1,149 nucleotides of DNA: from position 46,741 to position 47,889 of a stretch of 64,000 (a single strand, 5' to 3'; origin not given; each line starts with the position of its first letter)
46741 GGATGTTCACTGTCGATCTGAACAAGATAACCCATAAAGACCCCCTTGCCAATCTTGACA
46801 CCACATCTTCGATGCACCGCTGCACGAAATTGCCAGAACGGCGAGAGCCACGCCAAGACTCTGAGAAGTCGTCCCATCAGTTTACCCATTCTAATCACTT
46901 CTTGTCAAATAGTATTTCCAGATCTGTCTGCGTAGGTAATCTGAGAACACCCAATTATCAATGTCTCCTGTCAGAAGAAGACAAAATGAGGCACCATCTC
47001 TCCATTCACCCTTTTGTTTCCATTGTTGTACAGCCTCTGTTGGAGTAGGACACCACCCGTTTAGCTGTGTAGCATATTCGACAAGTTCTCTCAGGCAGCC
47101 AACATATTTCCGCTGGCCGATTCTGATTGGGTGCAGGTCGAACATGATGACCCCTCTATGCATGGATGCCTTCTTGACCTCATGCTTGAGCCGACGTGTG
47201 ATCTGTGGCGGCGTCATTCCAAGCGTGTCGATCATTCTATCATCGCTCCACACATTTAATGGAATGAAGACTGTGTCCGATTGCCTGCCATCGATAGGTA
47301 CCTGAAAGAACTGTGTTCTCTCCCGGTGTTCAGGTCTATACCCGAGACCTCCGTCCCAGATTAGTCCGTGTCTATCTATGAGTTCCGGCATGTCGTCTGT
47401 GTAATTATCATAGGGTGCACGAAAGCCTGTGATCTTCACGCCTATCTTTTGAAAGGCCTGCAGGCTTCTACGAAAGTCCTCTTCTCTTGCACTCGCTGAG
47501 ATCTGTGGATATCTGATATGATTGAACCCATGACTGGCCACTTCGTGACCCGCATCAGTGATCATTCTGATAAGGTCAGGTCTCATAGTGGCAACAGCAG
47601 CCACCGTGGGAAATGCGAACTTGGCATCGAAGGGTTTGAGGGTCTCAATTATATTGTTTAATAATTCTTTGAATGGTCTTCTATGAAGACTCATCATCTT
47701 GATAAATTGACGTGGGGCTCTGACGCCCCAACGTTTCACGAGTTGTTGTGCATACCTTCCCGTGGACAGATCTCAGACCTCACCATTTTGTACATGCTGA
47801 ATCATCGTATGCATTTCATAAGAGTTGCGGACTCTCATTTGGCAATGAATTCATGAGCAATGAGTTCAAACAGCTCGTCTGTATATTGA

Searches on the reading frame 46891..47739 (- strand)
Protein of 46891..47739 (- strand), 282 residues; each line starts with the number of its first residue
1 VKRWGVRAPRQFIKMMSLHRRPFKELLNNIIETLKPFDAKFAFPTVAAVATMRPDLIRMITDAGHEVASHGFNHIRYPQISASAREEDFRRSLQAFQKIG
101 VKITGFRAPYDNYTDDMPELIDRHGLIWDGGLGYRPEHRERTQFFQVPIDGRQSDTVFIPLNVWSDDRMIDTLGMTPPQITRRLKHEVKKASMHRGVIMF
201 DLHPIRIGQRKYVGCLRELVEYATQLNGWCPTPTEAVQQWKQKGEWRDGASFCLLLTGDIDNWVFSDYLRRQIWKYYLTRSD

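Call 3: search_protein_families(library=pfam, proteins=[window:46891-47739:-], max_evalue=0.01)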
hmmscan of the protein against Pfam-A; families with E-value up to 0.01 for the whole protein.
window:46891-47739:- (282 aa): 2 families
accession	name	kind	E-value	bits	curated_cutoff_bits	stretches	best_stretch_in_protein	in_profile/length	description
PF01522.26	Polysacc_deac_1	-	5.3e-15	55.9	23.1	1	25-126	19-121/124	Polysaccharide deacetylase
PF10096.14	DUF2334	-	0.00033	20.8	26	1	56-210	58-194/203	Uncharacterized protein conserved in bacteria (DUF2334)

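Call 4: search_protein_families(library=ncbifam, proteins=[window:46891-47739:-], max_evalue=0.01)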
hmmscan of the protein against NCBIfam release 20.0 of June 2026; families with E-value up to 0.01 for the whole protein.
window:46891-47739:- (282 aa): 10 families
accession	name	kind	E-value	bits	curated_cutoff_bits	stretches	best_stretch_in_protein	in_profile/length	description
TIGR03006.1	pepcterm_polyde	equivalog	9.9e-14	51.1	276.2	1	27-110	36-120/272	XrtA system polysaccharide deacetylase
TIGR02764.1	spore_ybaN_pdaB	equivalog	8.5e-12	45.2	237.4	1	23-123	17-118/191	polysaccharide deacetylase family sporulation protein PdaB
TIGR04243.1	nodulat_NodB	equivalog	1.5e-08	34.4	240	1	28-126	18-118/197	chitooligosaccharide deacetylase NodB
TIGR03212.1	uraD_N-term-dom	equivalog_domain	9.8e-08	31.4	424.6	1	43-243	95-294/297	allantoinase PuuE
TIGR02873.1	spore_ylxY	hypoth_equivalog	3.8e-06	26.3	391.5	1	24-119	97-193/268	probable sporulation protein, polysaccharide deacetylase family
TIGR02884.1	spore_pdaA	equivalog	2.4e-05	24.1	298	1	28-111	53-138/224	delta-lactam-biosynthetic de-N-acetylase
NF045821.1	PgAcgDacpgdA1_Bac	equivalog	9.6e-05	21.4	400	1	28-114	104-191/282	peptidoglycan-N-acetylglucosamine deacetylase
NF050820.1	PolSacchBiosHfsH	equivalog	0.00066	19.4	400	1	57-113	86-143/249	oligosaccharide deacetylase HfsH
NF045820.1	PgAcgDacpgdA_Strep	equivalog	0.0032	16.3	800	1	27-129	283-386/463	peptidoglycan-N-acetylglucosamine deacetylase PgdA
NF008501.1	PRK11411.1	subfamily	0.0087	15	320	0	41-103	89-149/303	Fe(3+) dicitrate ABC transporter substrate-binding protein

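Call 51: find_homologous_proteins(query=window:46891-47739:-, max_evalue=0.00001)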
Query window:46891-47739:- (282 aa): 317 proteins with E <= 0.00001 among 994 candidates; the best 120 are listed.
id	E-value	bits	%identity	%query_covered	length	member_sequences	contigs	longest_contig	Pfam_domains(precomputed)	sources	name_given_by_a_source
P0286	9.1e-175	598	88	100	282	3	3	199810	PF10096.15,PF01522.27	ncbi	ncbi:MAG: polysaccharide deacetylase family protein [Candidatus Thorarchaeota archaeon]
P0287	1.2e-149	515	75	99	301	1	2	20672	PF01522.27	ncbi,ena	-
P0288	5.9e-134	464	76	89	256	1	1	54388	PF10096.15,PF01522.27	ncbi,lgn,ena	-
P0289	8.5e-131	453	68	99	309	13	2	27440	PF01522.27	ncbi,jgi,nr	ncbi:MAG: hypothetical protein DRO93_04925 [Candidatus Thorarchaeota archaeon]|nr:MAG: hypothetical 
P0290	1.4e-124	433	64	96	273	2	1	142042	PF10096.15,PF01522.27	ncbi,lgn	-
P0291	1.0e-121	424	65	94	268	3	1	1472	PF01522.27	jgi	-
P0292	1.1e-121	424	62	98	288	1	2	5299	PF10096.15,PF01522.27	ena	-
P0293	1.6e-121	423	62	97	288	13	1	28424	PF10096.15,PF01522.27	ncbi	ncbi:MAG: polysaccharide deacetylase family protein [Candidatus Thorarchaeota archaeon]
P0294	6.0e-121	421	64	97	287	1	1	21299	PF10096.15,PF01522.27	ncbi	ncbi:MAG: polysaccharide deacetylase family protein [Candidatus Thorarchaeota archaeon]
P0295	6.0e-121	421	62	97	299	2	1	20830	PF10096.15,PF01522.27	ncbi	-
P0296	7.5e-121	421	62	97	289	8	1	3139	PF10096.15,PF01522.27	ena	-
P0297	8.2e-121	421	62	97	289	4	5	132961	PF10096.15,PF01522.27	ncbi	ncbi:MAG: polysaccharide deacetylase family protein [Candidatus Thorarchaeota archaeon]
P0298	2.5e-120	419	62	97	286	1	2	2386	PF10096.15,PF01522.27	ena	-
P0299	4.4e-120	418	61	97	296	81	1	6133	PF10096.15,PF01522.27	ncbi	-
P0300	1.8e-119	416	62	97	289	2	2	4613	PF10096.15,PF01522.27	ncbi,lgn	-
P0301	1.9e-119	416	61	97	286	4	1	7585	PF10096.15,PF01522.27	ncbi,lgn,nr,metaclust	ncbi:MAG: polysaccharide deacetylase family protein [Candidatus Thorarchaeota archaeon SMTZ1-45]|nr:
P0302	2.8e-119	416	63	97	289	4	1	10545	PF10096.15,PF01522.27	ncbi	ncbi:MAG: polysaccharide deacetylase family protein [Promethearchaeota archaeon]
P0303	3.4e-119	415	61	97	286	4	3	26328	PF10096.15,PF01522.27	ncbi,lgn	-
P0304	3.4e-119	415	60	97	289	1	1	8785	PF10096.15,PF01522.27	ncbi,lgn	ncbi:MAG: polysaccharide deacetylase family protein [Promethearchaeota archaeon]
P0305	9.9e-119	414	62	97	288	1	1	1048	PF10096.15,PF01522.27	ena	-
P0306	1.5e-118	413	61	97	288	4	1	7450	PF10096.15,PF01522.27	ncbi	-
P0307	1.8e-118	413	60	97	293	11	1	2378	PF10096.15,PF01522.27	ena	-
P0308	2.6e-118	412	62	96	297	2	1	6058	PF10096.15,PF01522.27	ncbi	ncbi:MAG: polysaccharide deacetylase family protein [Candidatus Thorarchaeota archaeon]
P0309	3.2e-118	412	63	93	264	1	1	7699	PF10096.15,PF01522.27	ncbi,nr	ncbi:DUF2334 domain-containing protein [Candidatus Thorarchaeota archaeon]|nr:MAG: DUF2334 domain-co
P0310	3.7e-118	412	61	97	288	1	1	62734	PF10096.15,PF01522.27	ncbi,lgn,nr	ncbi:DUF2334 domain-containing protein [Candidatus Thorarchaeota archaeon]|nr:MAG: DUF2334 domain-co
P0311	6.3e-118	411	62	97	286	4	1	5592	PF10096.15,PF01522.27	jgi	jgi:peptidoglycan/xylan/chitin deacetylase (PgdA/CDA1 family)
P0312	6.8e-118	411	62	100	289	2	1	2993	PF10096.15,PF01522.27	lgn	-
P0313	1.1e-117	410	60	96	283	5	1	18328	PF10096.15,PF01522.27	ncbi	ncbi:MAG: polysaccharide deacetylase family protein, partial [Candidatus Thorarchaeota archaeon]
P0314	1.6e-117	410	60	97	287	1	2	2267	PF10096.15,PF01522.27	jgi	jgi:peptidoglycan/xylan/chitin deacetylase (PgdA/CDA1 family)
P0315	1.6e-117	410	60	98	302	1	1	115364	PF10096.15,PF01522.27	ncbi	-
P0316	1.7e-117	410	64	96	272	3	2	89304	PF10096.15,PF01522.27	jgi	-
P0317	2.2e-117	409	60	100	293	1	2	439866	PF10096.15,PF01522.27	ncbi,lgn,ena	-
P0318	2.4e-117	409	60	98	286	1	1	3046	PF10096.15,PF01522.27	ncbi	-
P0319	2.9e-117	409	62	97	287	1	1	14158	PF10096.15,PF01522.27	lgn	-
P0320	3.7e-117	409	61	97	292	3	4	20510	PF10096.15,PF01522.27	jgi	jgi:peptidoglycan/xylan/chitin deacetylase (PgdA/CDA1 family)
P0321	3.9e-117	409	59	95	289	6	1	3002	PF10096.15,PF01522.27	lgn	-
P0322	6.8e-117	408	59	97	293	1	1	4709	PF10096.15,PF01522.27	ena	-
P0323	1.7e-116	406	60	98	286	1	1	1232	PF01522.27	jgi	jgi:peptidoglycan/xylan/chitin deacetylase (PgdA/CDA1 family)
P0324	4.2e-116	405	59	97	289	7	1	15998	PF10096.15,PF01522.27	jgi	-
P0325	4.3e-116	405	60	97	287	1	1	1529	PF10096.15,PF01522.27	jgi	-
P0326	5.0e-116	405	59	97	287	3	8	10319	PF10096.15,PF01522.27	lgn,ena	-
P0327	5.9e-116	405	59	99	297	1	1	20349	PF01522.27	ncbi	ncbi:MAG: polysaccharide deacetylase family protein [Candidatus Thorarchaeota archaeon]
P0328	7.1e-116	404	61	97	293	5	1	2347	PF10096.15,PF01522.27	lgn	-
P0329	7.9e-116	404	59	97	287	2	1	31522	PF10096.15,PF01522.27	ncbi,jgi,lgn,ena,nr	ncbi:MAG: polysaccharide deacetylase family protein [Candidatus Thorarchaeota archaeon]|nr:polysacch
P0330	7.9e-116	404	60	97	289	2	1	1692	PF10096.15,PF01522.27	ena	-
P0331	9.3e-116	404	60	97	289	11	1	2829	PF10096.15,PF01522.27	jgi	-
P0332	1.0e-115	404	62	97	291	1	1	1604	PF10096.15,PF01522.27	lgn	-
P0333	1.6e-115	403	64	97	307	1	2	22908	PF01522.27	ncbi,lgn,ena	-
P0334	9.2e-115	401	59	99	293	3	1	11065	PF10096.15,PF01522.27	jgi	-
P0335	1.0e-114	401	59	97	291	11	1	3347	PF10096.15,PF01522.27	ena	-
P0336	2.2e-114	400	59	98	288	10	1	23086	PF10096.15,PF01522.27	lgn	-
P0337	5.4e-114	398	61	97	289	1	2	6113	PF10096.15,PF01522.27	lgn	-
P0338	6.1e-114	398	59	97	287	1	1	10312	PF10096.15,PF01522.27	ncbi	-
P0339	6.6e-114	398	60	97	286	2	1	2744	PF10096.15,PF01522.27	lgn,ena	-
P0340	1.4e-113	397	59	97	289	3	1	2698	PF10096.15,PF01522.27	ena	-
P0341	2.0e-113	396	59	97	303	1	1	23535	PF10096.15,PF01522.27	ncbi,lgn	-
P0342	7.6e-113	394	60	93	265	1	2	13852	PF10096.15,PF01522.27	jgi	jgi:peptidoglycan/xylan/chitin deacetylase (PgdA/CDA1 family)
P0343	8.2e-113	394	58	97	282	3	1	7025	PF10096.15,PF01522.27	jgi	jgi:peptidoglycan/xylan/chitin deacetylase (PgdA/CDA1 family)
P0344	1.1e-112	394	58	97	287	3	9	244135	PF10096.15,PF01522.27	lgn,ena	-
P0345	1.1e-112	394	57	98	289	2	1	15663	PF10096.15,PF01522.27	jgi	-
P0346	1.8e-112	393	58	97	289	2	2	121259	PF10096.15,PF01522.27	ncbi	ncbi:MAG: polysaccharide deacetylase family protein [Promethearchaeota archaeon]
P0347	2.0e-112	393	58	97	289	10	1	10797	PF01522.27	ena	-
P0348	2.8e-112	393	57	97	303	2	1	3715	PF10096.15,PF01522.27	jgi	jgi:peptidoglycan/xylan/chitin deacetylase (PgdA/CDA1 family)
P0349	5.1e-112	392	60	97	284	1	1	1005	PF10096.15,PF01522.27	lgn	-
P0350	5.6e-112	392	56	97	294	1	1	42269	PF10096.15,PF01522.27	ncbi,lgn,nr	ncbi:DUF2334 domain-containing protein [Candidatus Thorarchaeota archaeon]|nr:MAG: DUF2334 domain-co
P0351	8.0e-112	391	59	97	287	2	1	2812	PF01522.27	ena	-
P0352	1.6e-111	390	58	99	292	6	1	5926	PF10096.15,PF01522.27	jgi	jgi:peptidoglycan/xylan/chitin deacetylase (PgdA/CDA1 family)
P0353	1.6e-111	390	61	90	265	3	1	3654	PF10096.15,PF01522.27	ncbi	-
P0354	2.6e-111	389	60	93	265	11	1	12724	PF10096.15,PF01522.27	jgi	jgi:peptidoglycan/xylan/chitin deacetylase (PgdA/CDA1 family)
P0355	3.0e-111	389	60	90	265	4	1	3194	PF10096.15,PF01522.27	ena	-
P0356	5.5e-111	388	58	97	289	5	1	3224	PF01522.27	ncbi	-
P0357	7.6e-111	388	62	93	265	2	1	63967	PF10096.15,PF01522.27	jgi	-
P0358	8.0e-111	388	58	97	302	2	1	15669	PF10096.15,PF01522.27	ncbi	-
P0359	1.1e-110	387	62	93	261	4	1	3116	PF10096.15,PF01522.27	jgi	jgi:peptidoglycan/xylan/chitin deacetylase (PgdA/CDA1 family)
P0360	6.9e-110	385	59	95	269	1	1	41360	PF01522.27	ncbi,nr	ncbi:MAG: polysaccharide deacetylase family protein [Candidatus Thorarchaeota archaeon]|nr:polysacch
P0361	1.3e-109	384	57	97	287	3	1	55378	PF10096.15,PF01522.27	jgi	jgi:peptidoglycan/xylan/chitin deacetylase (PgdA/CDA1 family)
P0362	2.6e-109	383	57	97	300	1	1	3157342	PF10096.15,PF01522.27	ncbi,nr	ncbi:MAG: polysaccharide deacetylase family protein [Candidatus Thorarchaeota archaeon]|nr:MAG: poly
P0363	5.0e-109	382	59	90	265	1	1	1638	PF10096.15,PF01522.27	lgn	-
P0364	7.8e-109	381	55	99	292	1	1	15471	PF10096.15,PF01522.27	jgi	jgi:peptidoglycan/xylan/chitin deacetylase (PgdA/CDA1 family)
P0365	8.6e-109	381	57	97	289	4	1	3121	PF10096.15,PF01522.27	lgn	-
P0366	6.0e-108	378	58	93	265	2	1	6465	PF10096.15,PF01522.27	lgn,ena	-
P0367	2.7e-107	376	64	88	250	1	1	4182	PF10096.15,PF01522.27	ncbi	-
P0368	3.1e-107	376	60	87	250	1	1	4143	PF10096.15,PF01522.27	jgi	jgi:peptidoglycan/xylan/chitin deacetylase (PgdA/CDA1 family)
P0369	3.6e-107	376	57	97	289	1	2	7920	PF01522.27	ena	-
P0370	1.1e-105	371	57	93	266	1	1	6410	PF10096.15,PF01522.27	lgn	-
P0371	1.9e-104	367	55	98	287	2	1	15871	PF01522.27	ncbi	ncbi:MAG: polysaccharide deacetylase family protein [Candidatus Thorarchaeota archaeon]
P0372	2.7e-104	366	54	97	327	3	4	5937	PF10096.15,PF01522.27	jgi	jgi:peptidoglycan/xylan/chitin deacetylase (PgdA/CDA1 family)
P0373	3.2e-104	366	58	93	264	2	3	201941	PF10096.15,PF01522.27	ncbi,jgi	ncbi:MAG: polysaccharide deacetylase family protein [Candidatus Thorarchaeota archaeon]|jgi:peptidog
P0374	5.0e-104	365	57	93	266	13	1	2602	PF10096.15,PF01522.27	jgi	-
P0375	1.5e-102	361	59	87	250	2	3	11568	PF10096.15,PF01522.27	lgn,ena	-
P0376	1.5e-102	361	60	87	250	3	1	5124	PF10096.15,PF01522.27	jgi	jgi:peptidoglycan/xylan/chitin deacetylase (PgdA/CDA1 family)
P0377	1.1e-101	358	59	93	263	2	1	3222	PF01522.27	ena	-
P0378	5.1e-101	356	61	87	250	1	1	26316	PF10096.15,PF01522.27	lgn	-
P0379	7.5e-101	355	54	97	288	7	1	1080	PF10096.15,PF01522.27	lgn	-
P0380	2.4e-99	350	58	87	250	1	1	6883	PF10096.15,PF01522.27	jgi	jgi:peptidoglycan/xylan/chitin deacetylase (PgdA/CDA1 family)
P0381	6.1e-95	336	53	97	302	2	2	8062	PF10096.15,PF01522.27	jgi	-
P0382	6.8e-94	332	53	93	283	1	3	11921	PF10096.15,PF01522.27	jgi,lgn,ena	-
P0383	1.5e-93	331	62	79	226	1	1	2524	PF10096.15,PF01522.27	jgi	jgi:peptidoglycan/xylan/chitin deacetylase (PgdA/CDA1 family)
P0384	3.4e-93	330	52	93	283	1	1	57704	PF10096.15,PF01522.27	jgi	-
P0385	1.5e-92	328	51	95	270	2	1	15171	PF10096.15,PF01522.27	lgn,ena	-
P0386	1.1e-91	325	52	94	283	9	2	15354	PF10096.15,PF01522.27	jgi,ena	-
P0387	2.3e-91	324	53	91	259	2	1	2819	PF10096.15,PF01522.27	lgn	-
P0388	4.9e-89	316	53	93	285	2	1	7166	PF10096.15,PF01522.27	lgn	-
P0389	6.0e-88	313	53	91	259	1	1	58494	PF10096.15,PF01522.27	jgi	-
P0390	3.6e-87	310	50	96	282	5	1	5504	PF10096.15,PF01522.27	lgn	-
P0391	3.8e-87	310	50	96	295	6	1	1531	PF10096.15,PF01522.27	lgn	-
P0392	4.9e-87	310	51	93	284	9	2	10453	PF01522.27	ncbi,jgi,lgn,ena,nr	ncbi:hypothetical protein CW712_05840 [Candidatus Bathyarchaeota archaeon]|nr:MAG: hypothetical prot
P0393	5.1e-87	310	51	95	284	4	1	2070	PF10096.15,PF01522.27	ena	-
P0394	5.1e-87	310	50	95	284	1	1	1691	PF10096.15,PF01522.27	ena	-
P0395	1.2e-86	308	51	91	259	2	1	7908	PF10096.15,PF01522.27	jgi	jgi:peptidoglycan/xylan/chitin deacetylase (PgdA/CDA1 family)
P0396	4.0e-86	307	62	76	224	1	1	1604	PF10096.15,PF01522.27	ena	-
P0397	5.3e-86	306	50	96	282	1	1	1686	PF10096.15,PF01522.27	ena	-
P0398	9.9e-86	305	51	94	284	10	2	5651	PF01522.27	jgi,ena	-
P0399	1.5e-85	305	48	94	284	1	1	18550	PF10096.15,PF01522.27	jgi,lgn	-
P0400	1.5e-85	305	50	95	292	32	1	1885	PF10096.15,PF01522.27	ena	-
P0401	1.5e-85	305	47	96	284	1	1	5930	PF10096.15,PF01522.27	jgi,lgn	-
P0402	1.6e-85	305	48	94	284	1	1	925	PF10096.15,PF01522.27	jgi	-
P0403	1.6e-85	305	50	95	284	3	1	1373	PF10096.15,PF01522.27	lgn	-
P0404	1.8e-85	305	51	91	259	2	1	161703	PF10096.15,PF01522.27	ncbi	-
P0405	2.6e-85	304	48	95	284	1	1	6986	PF10096.15,PF01522.27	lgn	-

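Call 52: find_encoding_contigs(protein=P0392, flank=7000, max_places=2)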
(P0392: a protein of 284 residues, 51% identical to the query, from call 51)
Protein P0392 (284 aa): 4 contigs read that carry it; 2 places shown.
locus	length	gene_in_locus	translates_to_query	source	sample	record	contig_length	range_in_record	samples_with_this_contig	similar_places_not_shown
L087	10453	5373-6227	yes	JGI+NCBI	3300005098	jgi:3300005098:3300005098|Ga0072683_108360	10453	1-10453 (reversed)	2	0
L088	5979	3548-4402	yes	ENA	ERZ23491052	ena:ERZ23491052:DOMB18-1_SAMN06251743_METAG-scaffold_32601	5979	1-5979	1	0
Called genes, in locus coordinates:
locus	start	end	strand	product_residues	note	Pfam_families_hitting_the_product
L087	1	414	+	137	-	?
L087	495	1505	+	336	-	PF01869:BcrAD_BadFG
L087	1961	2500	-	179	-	-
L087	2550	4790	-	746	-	PF02516:STT3, PF22627:AglB_core-like (faint)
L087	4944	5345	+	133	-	PF00903:Glyoxalase, PF13669:Glyoxalase_4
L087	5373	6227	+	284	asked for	PF01522:Polysacc_deac_1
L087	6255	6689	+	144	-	PF14602:Hexapep_2 (faint), PF00132:Hexapep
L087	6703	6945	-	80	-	PF00550:PP-binding (weak)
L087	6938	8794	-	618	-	PF21211:FkbH_N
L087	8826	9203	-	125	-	PF01648:ACPS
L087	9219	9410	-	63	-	-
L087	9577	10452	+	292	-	PF01751:Toprim, PF01131:Topoisom_bac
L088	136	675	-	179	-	-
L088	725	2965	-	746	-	PF02516:STT3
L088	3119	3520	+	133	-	PF00903:Glyoxalase, PF13669:Glyoxalase_4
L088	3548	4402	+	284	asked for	PF01522:Polysacc_deac_1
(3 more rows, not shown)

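Call 53: find_encoding_contigs(protein=P0404, flank=7000, max_places=1)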
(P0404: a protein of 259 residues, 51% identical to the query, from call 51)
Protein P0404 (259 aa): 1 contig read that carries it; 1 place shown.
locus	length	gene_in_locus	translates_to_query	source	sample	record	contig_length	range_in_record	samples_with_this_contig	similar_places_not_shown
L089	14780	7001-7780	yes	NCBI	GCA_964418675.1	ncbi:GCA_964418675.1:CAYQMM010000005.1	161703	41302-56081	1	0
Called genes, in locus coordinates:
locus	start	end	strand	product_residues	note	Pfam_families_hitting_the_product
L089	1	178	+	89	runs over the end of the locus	-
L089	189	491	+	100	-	-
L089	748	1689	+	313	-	PF00589:Phage_integrase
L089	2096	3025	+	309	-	PF00483:NTP_transferase, PF25084:LbH_EIF2B, PF25087:GMPPB_C, PF24894:Hexapep_GlmU (weak), PF00132:Hexapep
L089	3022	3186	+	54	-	-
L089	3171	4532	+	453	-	PF02826:2-Hacid_dh_C (faint), PF01210:NAD_Gly3P_dh_N (faint), PF03446:NAD_binding_2 (faint), PF03721:UDPG_MGDP_dh_N, PF00984:UDPG_MGDP_dh, PF03720:UDPG_MGDP_dh_C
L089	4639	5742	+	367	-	PF00953:Glycos_transf_4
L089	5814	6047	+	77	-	-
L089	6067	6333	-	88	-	PF03966:Trm112p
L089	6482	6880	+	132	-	PF00903:Glyoxalase, PF13669:Glyoxalase_4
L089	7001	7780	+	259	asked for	PF01522:Polysacc_deac_1, PF10096:DUF2334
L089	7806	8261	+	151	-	PF14602:Hexapep_2 (faint), PF00132:Hexapep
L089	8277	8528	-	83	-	PF00550:PP-binding (weak)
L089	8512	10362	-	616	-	PF21211:FkbH_N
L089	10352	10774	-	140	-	PF01648:ACPS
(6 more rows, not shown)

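Call 54: find_encoding_contigs(protein=P0384, flank=7000, max_places=1)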
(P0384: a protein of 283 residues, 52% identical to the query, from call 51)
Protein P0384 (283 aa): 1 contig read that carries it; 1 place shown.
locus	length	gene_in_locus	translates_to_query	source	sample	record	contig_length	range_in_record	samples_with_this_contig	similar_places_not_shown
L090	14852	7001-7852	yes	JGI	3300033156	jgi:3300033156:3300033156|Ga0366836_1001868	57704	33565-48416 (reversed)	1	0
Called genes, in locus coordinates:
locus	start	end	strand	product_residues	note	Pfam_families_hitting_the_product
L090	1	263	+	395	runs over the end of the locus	PF02746:MR_MLE_N, PF13378:MR_MLE_C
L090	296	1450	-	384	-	PF02746:MR_MLE_N, PF13378:MR_MLE_C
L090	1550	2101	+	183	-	PF01966:HD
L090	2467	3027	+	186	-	PF12822:ECF_trnsprt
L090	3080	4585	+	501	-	PF00370:FGGY_N, PF02782:FGGY_C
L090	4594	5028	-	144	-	-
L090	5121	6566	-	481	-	PF01425:Amidase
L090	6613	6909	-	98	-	PF02686:GatC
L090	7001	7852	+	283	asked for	PF01522:Polysacc_deac_1, PF10096:DUF2334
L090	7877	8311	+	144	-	PF00132:Hexapep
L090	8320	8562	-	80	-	PF00550:PP-binding (weak)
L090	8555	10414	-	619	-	PF21211:FkbH_N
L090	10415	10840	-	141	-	PF01648:ACPS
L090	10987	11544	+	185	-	PF02659:Mntp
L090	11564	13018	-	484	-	PF02359:CDC48_N, PF02885:Glycos_trans_3N, PF00591:Glycos_transf_3, PF10011:DUF2254 (weak), PF07831:PYNP_C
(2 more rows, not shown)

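Call 63: search_protein_families(library=pfam, proteins=[L087:4944-5345:+], max_evalue=0.001)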
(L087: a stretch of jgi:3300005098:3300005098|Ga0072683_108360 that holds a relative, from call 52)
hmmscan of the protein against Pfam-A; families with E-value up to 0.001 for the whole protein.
L087:4944-5345:+ (133 aa): 2 families
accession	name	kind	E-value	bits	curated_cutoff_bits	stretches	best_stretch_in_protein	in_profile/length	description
PF13669.12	Glyoxalase_4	-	2.8e-20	73.1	27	1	4-118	1-109/109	Glyoxalase/Bleomycin resistance protein/Dioxygenase superfamily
PF00903.31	Glyoxalase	-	1.1e-10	42.4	20.6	1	2-129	1-121/121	Glyoxalase/Bleomycin resistance protein/Dioxygenase superfamily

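Call 66: predict_structure(alignment_id=A4)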
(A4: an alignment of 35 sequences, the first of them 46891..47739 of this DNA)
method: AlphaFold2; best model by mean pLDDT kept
length: 282 residues; sequences in the alignment: 35
mean_pLDDT: 92.1   pTM: 0.89
mean pLDDT of the five models: 92.1, 91.9, 91.1, 90.8, 89.9
residues with pLDDT >= 90: 222; 70-90: 45; 50-70: 10; < 50: 5
segments of 3 or more residues with pLDDT < 50: 1-4
pLDDT, mean of each block of 10 residues (from residue 1): 60 88 96 98 96 97 98 87 93 97 88 85 96 91 95 96 95 96 98 97 96 98 98 98 95 97 86 73 48
secondary structure, 60 per line:
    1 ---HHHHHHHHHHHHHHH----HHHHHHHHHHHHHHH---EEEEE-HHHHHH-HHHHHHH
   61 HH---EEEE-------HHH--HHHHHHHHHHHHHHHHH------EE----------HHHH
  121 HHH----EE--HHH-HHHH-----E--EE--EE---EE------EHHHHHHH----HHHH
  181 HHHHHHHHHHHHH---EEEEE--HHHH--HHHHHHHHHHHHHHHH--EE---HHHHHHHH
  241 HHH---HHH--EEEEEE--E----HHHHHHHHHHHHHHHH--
elements in order: H4-18 H23-37 E41-45 H47-52 H54-62 E66-69 H82-98 H117-123 H136-139 H166-172 H177-193 E197-201 H204-207 H210-225 H233-243 E252-257 H265-280
